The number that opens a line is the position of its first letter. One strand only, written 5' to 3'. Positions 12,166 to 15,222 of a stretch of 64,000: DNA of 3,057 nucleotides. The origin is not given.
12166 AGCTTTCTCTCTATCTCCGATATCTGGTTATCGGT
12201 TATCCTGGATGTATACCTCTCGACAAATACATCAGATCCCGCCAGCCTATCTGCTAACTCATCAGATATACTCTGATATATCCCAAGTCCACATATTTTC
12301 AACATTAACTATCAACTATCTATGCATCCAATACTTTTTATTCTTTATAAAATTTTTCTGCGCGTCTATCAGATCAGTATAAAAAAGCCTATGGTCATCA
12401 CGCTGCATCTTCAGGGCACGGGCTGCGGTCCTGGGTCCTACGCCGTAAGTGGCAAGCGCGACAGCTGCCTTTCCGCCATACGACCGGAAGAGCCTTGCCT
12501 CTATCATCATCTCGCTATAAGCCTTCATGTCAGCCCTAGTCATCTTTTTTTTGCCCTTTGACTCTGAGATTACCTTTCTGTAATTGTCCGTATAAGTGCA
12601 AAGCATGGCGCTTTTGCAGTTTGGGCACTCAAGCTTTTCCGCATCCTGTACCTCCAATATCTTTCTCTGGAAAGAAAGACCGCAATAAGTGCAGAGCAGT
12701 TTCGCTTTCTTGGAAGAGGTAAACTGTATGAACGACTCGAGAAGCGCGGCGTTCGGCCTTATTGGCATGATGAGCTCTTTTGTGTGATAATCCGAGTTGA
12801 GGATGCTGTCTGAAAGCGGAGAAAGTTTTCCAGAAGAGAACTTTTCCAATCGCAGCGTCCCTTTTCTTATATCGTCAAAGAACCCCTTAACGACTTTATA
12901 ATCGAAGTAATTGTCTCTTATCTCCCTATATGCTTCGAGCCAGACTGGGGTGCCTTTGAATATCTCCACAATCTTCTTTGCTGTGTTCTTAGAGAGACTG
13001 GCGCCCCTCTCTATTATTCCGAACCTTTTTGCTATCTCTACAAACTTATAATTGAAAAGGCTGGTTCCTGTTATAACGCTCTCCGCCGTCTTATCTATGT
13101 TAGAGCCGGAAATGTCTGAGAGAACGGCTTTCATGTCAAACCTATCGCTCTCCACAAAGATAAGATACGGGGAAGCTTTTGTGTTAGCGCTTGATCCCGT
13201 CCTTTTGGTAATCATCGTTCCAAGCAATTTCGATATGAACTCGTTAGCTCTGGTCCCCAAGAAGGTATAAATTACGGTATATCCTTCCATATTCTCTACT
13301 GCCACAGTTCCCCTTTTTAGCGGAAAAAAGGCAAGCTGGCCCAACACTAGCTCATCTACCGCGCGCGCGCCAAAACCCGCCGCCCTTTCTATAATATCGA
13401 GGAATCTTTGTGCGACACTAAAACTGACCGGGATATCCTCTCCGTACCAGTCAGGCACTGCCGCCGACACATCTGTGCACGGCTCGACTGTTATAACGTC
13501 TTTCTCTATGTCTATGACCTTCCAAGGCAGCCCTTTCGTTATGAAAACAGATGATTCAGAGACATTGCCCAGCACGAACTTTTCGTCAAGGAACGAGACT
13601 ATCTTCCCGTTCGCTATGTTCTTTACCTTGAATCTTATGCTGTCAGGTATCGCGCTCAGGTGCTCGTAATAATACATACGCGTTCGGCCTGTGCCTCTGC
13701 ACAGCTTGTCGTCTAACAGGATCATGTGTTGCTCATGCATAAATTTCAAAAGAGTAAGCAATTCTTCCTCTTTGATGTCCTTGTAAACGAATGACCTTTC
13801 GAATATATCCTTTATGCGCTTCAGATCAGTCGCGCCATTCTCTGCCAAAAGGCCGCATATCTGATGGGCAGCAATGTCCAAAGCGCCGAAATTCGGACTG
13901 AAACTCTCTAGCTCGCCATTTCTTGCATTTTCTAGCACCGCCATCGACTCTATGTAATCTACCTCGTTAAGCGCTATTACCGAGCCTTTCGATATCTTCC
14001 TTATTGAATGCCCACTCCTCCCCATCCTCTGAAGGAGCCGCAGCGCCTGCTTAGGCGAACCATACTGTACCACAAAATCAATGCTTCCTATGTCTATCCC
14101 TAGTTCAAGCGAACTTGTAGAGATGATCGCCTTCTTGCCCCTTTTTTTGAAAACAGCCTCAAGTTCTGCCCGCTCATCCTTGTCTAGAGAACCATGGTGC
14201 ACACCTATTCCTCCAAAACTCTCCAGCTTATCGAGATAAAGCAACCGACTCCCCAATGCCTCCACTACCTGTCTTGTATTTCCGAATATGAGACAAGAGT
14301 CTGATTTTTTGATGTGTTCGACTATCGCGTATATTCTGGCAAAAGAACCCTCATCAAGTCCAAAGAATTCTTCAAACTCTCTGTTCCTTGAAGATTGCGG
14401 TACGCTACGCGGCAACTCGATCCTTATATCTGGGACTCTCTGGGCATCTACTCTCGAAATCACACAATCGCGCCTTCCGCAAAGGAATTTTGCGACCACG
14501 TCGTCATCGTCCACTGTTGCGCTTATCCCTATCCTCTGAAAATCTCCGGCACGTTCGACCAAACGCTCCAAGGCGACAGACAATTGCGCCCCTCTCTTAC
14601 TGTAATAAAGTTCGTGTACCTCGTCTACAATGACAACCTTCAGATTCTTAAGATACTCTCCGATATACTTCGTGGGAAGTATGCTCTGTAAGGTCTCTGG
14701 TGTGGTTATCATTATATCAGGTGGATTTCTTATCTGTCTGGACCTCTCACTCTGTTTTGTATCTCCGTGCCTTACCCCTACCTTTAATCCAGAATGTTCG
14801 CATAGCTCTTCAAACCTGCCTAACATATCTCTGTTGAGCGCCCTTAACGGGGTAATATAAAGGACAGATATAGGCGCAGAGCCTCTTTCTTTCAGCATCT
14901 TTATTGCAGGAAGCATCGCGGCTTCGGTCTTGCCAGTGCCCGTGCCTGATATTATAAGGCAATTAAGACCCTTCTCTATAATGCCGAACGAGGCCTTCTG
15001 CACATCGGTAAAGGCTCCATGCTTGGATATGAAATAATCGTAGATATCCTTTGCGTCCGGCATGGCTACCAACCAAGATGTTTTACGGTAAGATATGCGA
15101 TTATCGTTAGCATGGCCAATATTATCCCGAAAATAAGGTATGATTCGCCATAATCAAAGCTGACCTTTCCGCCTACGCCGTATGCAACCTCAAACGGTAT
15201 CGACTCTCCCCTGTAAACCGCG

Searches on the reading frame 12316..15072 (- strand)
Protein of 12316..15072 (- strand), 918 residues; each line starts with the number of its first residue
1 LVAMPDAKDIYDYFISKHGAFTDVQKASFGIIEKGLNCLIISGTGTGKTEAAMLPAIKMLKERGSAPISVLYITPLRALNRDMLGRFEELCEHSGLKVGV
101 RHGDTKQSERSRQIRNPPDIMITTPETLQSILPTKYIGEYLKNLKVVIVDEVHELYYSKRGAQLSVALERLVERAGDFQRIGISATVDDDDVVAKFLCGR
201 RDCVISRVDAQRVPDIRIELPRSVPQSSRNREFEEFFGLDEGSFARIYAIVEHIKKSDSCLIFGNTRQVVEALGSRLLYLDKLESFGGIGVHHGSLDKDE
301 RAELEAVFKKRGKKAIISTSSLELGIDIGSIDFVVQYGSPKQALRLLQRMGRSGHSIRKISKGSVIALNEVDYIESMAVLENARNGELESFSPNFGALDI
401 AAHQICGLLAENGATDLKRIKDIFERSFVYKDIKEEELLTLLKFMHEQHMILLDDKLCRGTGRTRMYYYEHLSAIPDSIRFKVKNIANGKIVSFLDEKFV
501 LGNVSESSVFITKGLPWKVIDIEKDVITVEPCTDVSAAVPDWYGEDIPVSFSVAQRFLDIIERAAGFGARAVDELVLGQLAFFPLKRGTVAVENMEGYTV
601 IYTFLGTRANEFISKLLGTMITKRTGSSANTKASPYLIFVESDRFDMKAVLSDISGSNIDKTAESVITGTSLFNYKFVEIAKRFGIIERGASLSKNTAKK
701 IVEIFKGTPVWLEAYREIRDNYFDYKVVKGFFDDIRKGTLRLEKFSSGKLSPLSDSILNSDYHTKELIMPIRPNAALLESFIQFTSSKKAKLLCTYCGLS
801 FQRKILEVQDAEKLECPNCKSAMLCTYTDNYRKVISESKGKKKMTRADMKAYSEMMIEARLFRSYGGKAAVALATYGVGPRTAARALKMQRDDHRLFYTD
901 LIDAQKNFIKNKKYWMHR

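Call 42: search_protein_families(library=pfam, proteins=[window:12316-15072:-], max_evalue=0.001)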
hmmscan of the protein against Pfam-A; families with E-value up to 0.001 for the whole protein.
window:12316-15072:- (918 aa): 5 families
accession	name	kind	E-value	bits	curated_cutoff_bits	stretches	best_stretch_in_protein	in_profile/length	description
PF00270.35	DEAD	-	5.1e-35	121.1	26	1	22-190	1-162/167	DEAD/DEAH box helicase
PF08494.16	DEAD_assoc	-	2e-26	93.4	23.5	1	588-754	5-191/191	DEAD/H associated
PF00271.37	Helicase_C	-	1.9e-19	70.4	23.5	1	248-354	7-107/110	Helicase conserved C-terminal domain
PF04851.21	ResIII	-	5.4e-12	46.4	22.5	1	35-187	23-162/164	Type III restriction enzyme, res subunit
PF19306.5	WH_Lhr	-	7.7e-08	32.3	27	1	383-535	3-164/168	Large helicase-related protein, winged helix domain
